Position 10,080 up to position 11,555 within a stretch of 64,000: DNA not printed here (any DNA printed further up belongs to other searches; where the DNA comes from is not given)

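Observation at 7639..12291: An exported double-size M19-like metallohydrolase, a GT4 glycosyltransferase and a Cys-rich lipoprotein form an operon divergent from the Pho regulon block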

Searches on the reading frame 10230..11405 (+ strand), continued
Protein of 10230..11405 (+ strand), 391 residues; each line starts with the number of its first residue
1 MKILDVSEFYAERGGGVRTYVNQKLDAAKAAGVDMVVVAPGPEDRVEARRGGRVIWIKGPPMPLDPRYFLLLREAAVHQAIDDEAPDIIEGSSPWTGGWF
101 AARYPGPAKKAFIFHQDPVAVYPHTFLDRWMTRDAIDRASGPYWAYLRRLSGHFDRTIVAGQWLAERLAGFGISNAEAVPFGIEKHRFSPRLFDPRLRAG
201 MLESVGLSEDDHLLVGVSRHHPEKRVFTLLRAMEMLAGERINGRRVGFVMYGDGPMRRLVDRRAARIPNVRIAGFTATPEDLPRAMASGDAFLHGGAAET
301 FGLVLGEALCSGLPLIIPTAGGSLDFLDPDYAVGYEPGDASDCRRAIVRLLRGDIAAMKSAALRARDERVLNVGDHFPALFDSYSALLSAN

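Call 64: search_protein_families(library=ncbifam, proteins=[L027:4821-6227:-, L021:12007-13695:+, L020:6225-7667:-, L027:9167-11611:+, L027:6574-7755:-, L027:12603-13742:+, P0125, P0191], max_evalue=0.00001)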
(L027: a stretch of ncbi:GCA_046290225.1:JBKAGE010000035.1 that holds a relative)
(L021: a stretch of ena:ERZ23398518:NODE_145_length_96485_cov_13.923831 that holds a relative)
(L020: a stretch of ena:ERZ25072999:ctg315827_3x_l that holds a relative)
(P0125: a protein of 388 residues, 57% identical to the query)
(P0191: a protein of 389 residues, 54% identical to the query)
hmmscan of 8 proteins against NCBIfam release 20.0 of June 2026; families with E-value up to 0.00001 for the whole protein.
L027:4821-6227:- (468 aa): 25 families
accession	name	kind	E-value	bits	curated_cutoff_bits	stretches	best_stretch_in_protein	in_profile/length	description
TIGR03999.1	thiol_BshA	equivalog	2.4e-22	79.4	273.7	1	181-391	168-372/375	N-acetyl-alpha-D-glucosaminyl L-malate synthase BshA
TIGR03449.1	mycothiol_MshA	equivalog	4.4e-18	65.4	462.5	1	213-392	223-403/406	D-inositol-3-phosphate glycosyltransferase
TIGR03088.1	stp2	hypoth_equivalog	1.3e-16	60.6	409.05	1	166-390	144-371/374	TIGR03088 family PEP-CTERM/XrtA system glycosyltransferase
NF049988.1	MGlcDAGSynMgs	equivalog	1.5e-15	57.5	400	1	214-347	217-348/398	alpha-monoglucosyldiacylglycerol synthase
NF041876.1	EPS_EpsE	equivalog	2.6e-14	53.3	400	1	189-369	195-373/389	exopolysaccharide biosynthesis GT4 family glycosyltransferase EpsE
TIGR04063.1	stp3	hypoth_equivalog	4.8e-14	52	442.05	1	223-392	226-395/397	TIGR04063 family PEP-CTERM/XrtA system glycosyltransferase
NF047880.1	glyco_SdgA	exception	3.7e-13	48.9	800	1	210-371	315-470/488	serine-aspartate repeat adhesin O-glycosyltransferase SdgA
TIGR02149.1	glgA_Coryne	subfamily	1.7e-12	47.1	302.4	1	212-385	206-383/391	glycogen synthase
NF050063.1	ProtGlycPglJ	equivalog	2.6e-12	46.6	500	1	211-377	195-350/363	N-acetylgalactosamine-N,N'-diacetylbacillosaminyl-diphospho-undecaprenol 4-alpha-N-acetylgalactosaminyltransferase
NF038229.1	Glyco4_Geo_Pelo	equivalog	2.8e-12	46.3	400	1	233-391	183-335/338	GPMC system family 4 glycosyltransferase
NF046085.1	XrtY_assoc_Gly1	equivalog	3.8e-12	45.8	400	1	211-391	210-383/387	XrtY-associated glycosyltransferase XYAG1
NF053787.1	GlcN_PG_synth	equivalog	4.9e-12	45.4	480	1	138-389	123-356/361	N-acetylglucosaminyl phosphatidylglycerol synthase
NF053513.1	Gtran_IagA_BgsA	equivalog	7.8e-12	44.8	460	1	145-389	92-328/333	LTA glycolipid anchor biosynthesis glycosyltransferase, IagA/BgsA family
TIGR04157.1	glyco_rSAM_CFB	subfamily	1.4e-11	44.1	400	1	213-368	230-385/406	TIGR04157 family glycosyltransferase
NF038255.1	exopoly_VpsD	equivalog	1.4e-11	43.9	300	1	180-330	177-323/381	VpsD family glycosyltransferase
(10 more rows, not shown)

L021:12007-13695:+ (562 aa): 27 families (the best 25 are shown)
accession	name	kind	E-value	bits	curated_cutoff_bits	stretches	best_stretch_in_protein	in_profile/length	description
TIGR03999.1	thiol_BshA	equivalog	1.6e-26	93.1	273.7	1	251-484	143-371/375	N-acetyl-alpha-D-glucosaminyl L-malate synthase BshA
TIGR03088.1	stp2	hypoth_equivalog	1.4e-18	67.1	409.05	1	257-482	141-369/374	TIGR03088 family PEP-CTERM/XrtA system glycosyltransferase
NF038229.1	Glyco4_Geo_Pelo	equivalog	4.2e-16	58.9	400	1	317-484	174-334/338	GPMC system family 4 glycosyltransferase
NF041876.1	EPS_EpsE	equivalog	3.7e-15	56.1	400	1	276-469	188-379/389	exopolysaccharide biosynthesis GT4 family glycosyltransferase EpsE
TIGR03449.1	mycothiol_MshA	equivalog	3e-14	52.7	462.5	1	307-468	223-386/406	D-inositol-3-phosphate glycosyltransferase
TIGR04063.1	stp3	hypoth_equivalog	2.6e-13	49.7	442.05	1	248-483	153-392/397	TIGR04063 family PEP-CTERM/XrtA system glycosyltransferase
TIGR02149.1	glgA_Coryne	subfamily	1.1e-12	47.8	302.4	1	238-466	133-370/391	glycogen synthase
NF038255.1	exopoly_VpsD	equivalog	1.3e-12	47.3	300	1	233-415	143-316/381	VpsD family glycosyltransferase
TIGR04047.1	MSMEG_0565_glyc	hypoth_equivalog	2.7e-12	46.5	259.85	1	250-434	136-327/373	MSMEG_0565 family glycosyltransferase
NF049988.1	MGlcDAGSynMgs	equivalog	1.2e-11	44.6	400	1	308-429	217-336/398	alpha-monoglucosyldiacylglycerol synthase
TIGR04157.1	glyco_rSAM_CFB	subfamily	2e-11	43.5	400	1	307-465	230-388/406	TIGR04157 family glycosyltransferase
NF053787.1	GlcN_PG_synth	equivalog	2.4e-11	43.1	480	1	242-478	133-351/361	N-acetylglucosaminyl phosphatidylglycerol synthase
NF007396.0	PRK09922.1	equivalog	2.7e-09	36.4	385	1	251-430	134-308/361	lipopolysaccharide 1,6-galactosyltransferase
NF046085.1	XrtY_assoc_Gly1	equivalog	6.7e-09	35.1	400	1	300-473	205-371/387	XrtY-associated glycosyltransferase XYAG1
NF047880.1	glyco_SdgA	exception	2e-08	33.3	800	1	295-468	306-473/488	serine-aspartate repeat adhesin O-glycosyltransferase SdgA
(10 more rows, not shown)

L020:6225-7667:- (480 aa): 22 families
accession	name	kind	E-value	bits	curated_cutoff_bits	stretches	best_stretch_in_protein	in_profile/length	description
TIGR03999.1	thiol_BshA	equivalog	5e-23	81.6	273.7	1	183-422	141-373/375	N-acetyl-alpha-D-glucosaminyl L-malate synthase BshA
NF049988.1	MGlcDAGSynMgs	equivalog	5e-16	59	400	1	242-369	217-342/398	alpha-monoglucosyldiacylglycerol synthase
TIGR03088.1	stp2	hypoth_equivalog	7.6e-16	58.1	409.05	1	240-420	196-371/374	TIGR03088 family PEP-CTERM/XrtA system glycosyltransferase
NF041876.1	EPS_EpsE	equivalog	8.4e-14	51.6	400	1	209-404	187-378/389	exopolysaccharide biosynthesis GT4 family glycosyltransferase EpsE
NF047684.1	TeichurnBiosyTuaC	equivalog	6.2e-13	48.4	550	1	239-367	219-339/391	teichuronic acid biosynthesis protein TuaC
TIGR02149.1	glgA_Coryne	subfamily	6.3e-13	48.6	302.4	1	182-419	140-387/391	glycogen synthase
TIGR03449.1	mycothiol_MshA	equivalog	2e-12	46.7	462.5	1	281-403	269-385/406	D-inositol-3-phosphate glycosyltransferase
TIGR04063.1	stp3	hypoth_equivalog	4.3e-12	45.6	442.05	1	184-421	155-394/397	TIGR04063 family PEP-CTERM/XrtA system glycosyltransferase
NF038255.1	exopoly_VpsD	equivalog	7.9e-11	41.4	300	1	242-345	206-312/381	VpsD family glycosyltransferase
TIGR04047.1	MSMEG_0565_glyc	hypoth_equivalog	1.7e-10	40.6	259.85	1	250-366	205-325/373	MSMEG_0565 family glycosyltransferase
TIGR04157.1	glyco_rSAM_CFB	subfamily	2.9e-09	36.4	400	1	242-364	231-348/406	TIGR04157 family glycosyltransferase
NF046085.1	XrtY_assoc_Gly1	equivalog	9.6e-09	34.6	400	1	240-421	211-383/387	XrtY-associated glycosyltransferase XYAG1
NF038229.1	Glyco4_Geo_Pelo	equivalog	2.8e-08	33.2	400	1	251-420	174-334/338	GPMC system family 4 glycosyltransferase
NF041879.1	EPS_EpsH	equivalog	3.8e-08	32.5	800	1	238-364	237-359/431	exopolysaccharide biosynthesis glycosyltransferase EpsH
NF012028.0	PRK15484.1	subfamily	1e-07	31.4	618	1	190-363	143-324/380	lipopolysaccharide N-acetylglucosaminyltransferase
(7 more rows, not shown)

L027:9167-11611:+ (814 aa): 7 families
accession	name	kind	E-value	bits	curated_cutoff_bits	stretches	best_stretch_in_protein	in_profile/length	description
TIGR03480.1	HpnN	hypoth_equivalog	2e-82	277.5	751.85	3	220-567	229-569/862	hopanoid biosynthesis associated RND transporter like protein HpnN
NF045600.2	BstA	equivalog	6.2e-53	179.9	1400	3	177-544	197-568/903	sterol transporter cytoplasmic membrane protein BstA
NF052374.1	HopndTporHpnN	equivalog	1.8e-52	178.5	1100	3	257-554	270-559/858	hopanoid transporter HpnN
TIGR00921.1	2A067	subfamily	2.8e-51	174.5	351.9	2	204-410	527-731/733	hydrophobe/amphiphile efflux-3 (HAE3) family transporter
TIGR00833.1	actII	subfamily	1.4e-27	96.4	874.7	1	216-488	128-409/910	MMPL family RND transporter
NF007133.0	PRK09579.1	equivalog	2.2e-07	28.8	1763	1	207-395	281-470/1017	multidrug efflux RND transporter permease subunit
NF033617.1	RND_permease_2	subfamily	2e-06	26.1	1250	1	220-408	293-481/1009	multidrug efflux RND transporter permease subunit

L027:6574-7755:- (393 aa): 0 families

L027:12603-13742:+ (379 aa): 0 families

P0125 (388 aa): 15 families
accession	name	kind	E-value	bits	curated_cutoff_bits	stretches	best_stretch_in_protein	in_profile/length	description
NF053787.1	GlcN_PG_synth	equivalog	3.5e-45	154.4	480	1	1-386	1-360/361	N-acetylglucosaminyl phosphatidylglycerol synthase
TIGR03999.1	thiol_BshA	equivalog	6.6e-18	64.8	273.7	1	171-366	163-352/375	N-acetyl-alpha-D-glucosaminyl L-malate synthase BshA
TIGR03088.1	stp2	hypoth_equivalog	3.6e-16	59.2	409.05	1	171-368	157-353/374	TIGR03088 family PEP-CTERM/XrtA system glycosyltransferase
NF047684.1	TeichurnBiosyTuaC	equivalog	5.8e-11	41.9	550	1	163-356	174-359/391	teichuronic acid biosynthesis protein TuaC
NF053513.1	Gtran_IagA_BgsA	equivalog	2.3e-09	36.7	460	1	166-385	118-331/333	LTA glycolipid anchor biosynthesis glycosyltransferase, IagA/BgsA family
TIGR04047.1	MSMEG_0565_glyc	hypoth_equivalog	4e-09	36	259.85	1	154-362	140-353/373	MSMEG_0565 family glycosyltransferase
NF041876.1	EPS_EpsE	equivalog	4.5e-08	32.7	400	1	276-369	285-377/389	exopolysaccharide biosynthesis GT4 family glycosyltransferase EpsE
NF007396.0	PRK09922.1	equivalog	7.5e-08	31.6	385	1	181-355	153-330/361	lipopolysaccharide 1,6-galactosyltransferase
TIGR02095.1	glgA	subfamily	1.2e-07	30.7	328.45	1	199-324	280-406/477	glycogen/starch synthase, ADP-glucose type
NF049988.1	MGlcDAGSynMgs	equivalog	1.6e-07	31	400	1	197-315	199-318/398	alpha-monoglucosyldiacylglycerol synthase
NF038295.1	EPS_HpsP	equivalog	1.1e-06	28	550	1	175-318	177-319/388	hormogonium polysaccharide biosynthesis glycosyltransferase HpsP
NF041879.1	EPS_EpsH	equivalog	1.2e-06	27.5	800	1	194-329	219-355/431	exopolysaccharide biosynthesis glycosyltransferase EpsH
TIGR02472.1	sucr_P_syn_N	equivalog_domain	1.7e-06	27.1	576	0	287-347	341-402/439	sucrose-phosphate synthase, putative, glycosyltransferase domain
NF011726.0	PRK15179.1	equivalog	4.3e-06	25.3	733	1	216-366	522-672/694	Vi polysaccharide biosynthesis protein TviE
TIGR02918.1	TIGR02918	equivalog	5.9e-06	25.2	574.6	1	214-315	322-421/500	accessory Sec system glycosyltransferase GtfA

P0191 (389 aa): 19 families
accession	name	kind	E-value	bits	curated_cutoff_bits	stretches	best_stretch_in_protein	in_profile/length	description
NF053787.1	GlcN_PG_synth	equivalog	4.3e-44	150.8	480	1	1-383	1-359/361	N-acetylglucosaminyl phosphatidylglycerol synthase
TIGR03088.1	stp2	hypoth_equivalog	2.6e-19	69.5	409.05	1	163-361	150-350/374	TIGR03088 family PEP-CTERM/XrtA system glycosyltransferase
TIGR03999.1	thiol_BshA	equivalog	4.4e-18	65.3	273.7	1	158-353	150-342/375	N-acetyl-alpha-D-glucosaminyl L-malate synthase BshA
NF049988.1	MGlcDAGSynMgs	equivalog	1.1e-14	54.7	400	1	1-313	1-318/398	alpha-monoglucosyldiacylglycerol synthase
TIGR04047.1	MSMEG_0565_glyc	hypoth_equivalog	1.3e-14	54.1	259.85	1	157-361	143-355/373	MSMEG_0565 family glycosyltransferase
NF047684.1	TeichurnBiosyTuaC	equivalog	2.8e-13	49.6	550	1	161-325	172-330/391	teichuronic acid biosynthesis protein TuaC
NF053513.1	Gtran_IagA_BgsA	equivalog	4.5e-11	42.3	460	1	155-377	107-328/333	LTA glycolipid anchor biosynthesis glycosyltransferase, IagA/BgsA family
TIGR04348.1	TIGR04348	equivalog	5.2e-11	42.1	300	1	252-360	181-287/310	selenoneine biosynthesis selenosugar synthase SenB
TIGR02095.1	glgA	subfamily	1e-09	37.6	328.45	1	194-322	275-406/477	glycogen/starch synthase, ADP-glucose type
TIGR03449.1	mycothiol_MshA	equivalog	6.1e-08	32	462.5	1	177-380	191-400/406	D-inositol-3-phosphate glycosyltransferase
NF038298.1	EPS_HpsO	equivalog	6.4e-08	31.8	575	0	181-261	176-250/388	hormogonium polysaccharide biosynthesis glycosyltransferase HpsO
TIGR02472.1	sucr_P_syn_N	equivalog_domain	1.1e-07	31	576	0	170-259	205-295/439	sucrose-phosphate synthase, putative, glycosyltransferase domain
NF038295.1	EPS_HpsP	equivalog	6e-07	28.8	550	1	170-315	171-318/388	hormogonium polysaccharide biosynthesis glycosyltransferase HpsP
TIGR02918.1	TIGR02918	equivalog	6.5e-07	28.4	574.6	1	214-315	322-423/500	accessory Sec system glycosyltransferase GtfA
NF049987.1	DaglGlyslTfaseDgs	equivalog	1.4e-06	27.5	500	1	261-350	209-296/332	processive diacylglycerol alpha-glucosyltransferase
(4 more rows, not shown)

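Call 92: find_encoding_contigs(protein=P0122, flank=6000, max_places=2)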
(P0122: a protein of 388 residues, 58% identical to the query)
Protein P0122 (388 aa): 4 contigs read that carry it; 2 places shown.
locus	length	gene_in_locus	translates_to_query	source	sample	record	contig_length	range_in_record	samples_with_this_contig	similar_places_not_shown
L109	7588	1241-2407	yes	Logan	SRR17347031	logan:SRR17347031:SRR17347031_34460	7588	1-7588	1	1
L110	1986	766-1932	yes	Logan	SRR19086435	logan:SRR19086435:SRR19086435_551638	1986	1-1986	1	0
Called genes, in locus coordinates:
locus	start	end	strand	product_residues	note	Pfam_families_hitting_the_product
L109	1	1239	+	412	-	?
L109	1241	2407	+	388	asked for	PF20706:GT4-conflict, PF13439:Glyco_transf_4, PF13579:Glyco_trans_4_4, PF00534:Glycos_transf_1, PF13692:Glyco_trans_1_4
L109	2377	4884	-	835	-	PF03176:MMPL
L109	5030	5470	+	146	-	PF01575:MaoC_dehydratas, PF13452:FAS1_DH_region, PF13622:4HBT_3 (weak), PF03061:4HBT (faint)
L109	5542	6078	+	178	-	PF00891:Methyltransf_2 (weak), PF05175:MTS, PF07021:MetW, PF13489:Methyltransf_23, PF13847:Methyltransf_31, PF08241:Methyltransf_11, PF08242:Methyltransf_12, PF13649:Methyltransf_25, +1 more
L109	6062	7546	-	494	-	PF01435:Peptidase_M48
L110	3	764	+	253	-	?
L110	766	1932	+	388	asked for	PF20706:GT4-conflict, PF13439:Glyco_transf_4, PF13579:Glyco_trans_4_4, PF00534:Glycos_transf_1, PF13692:Glyco_trans_1_4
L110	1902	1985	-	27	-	?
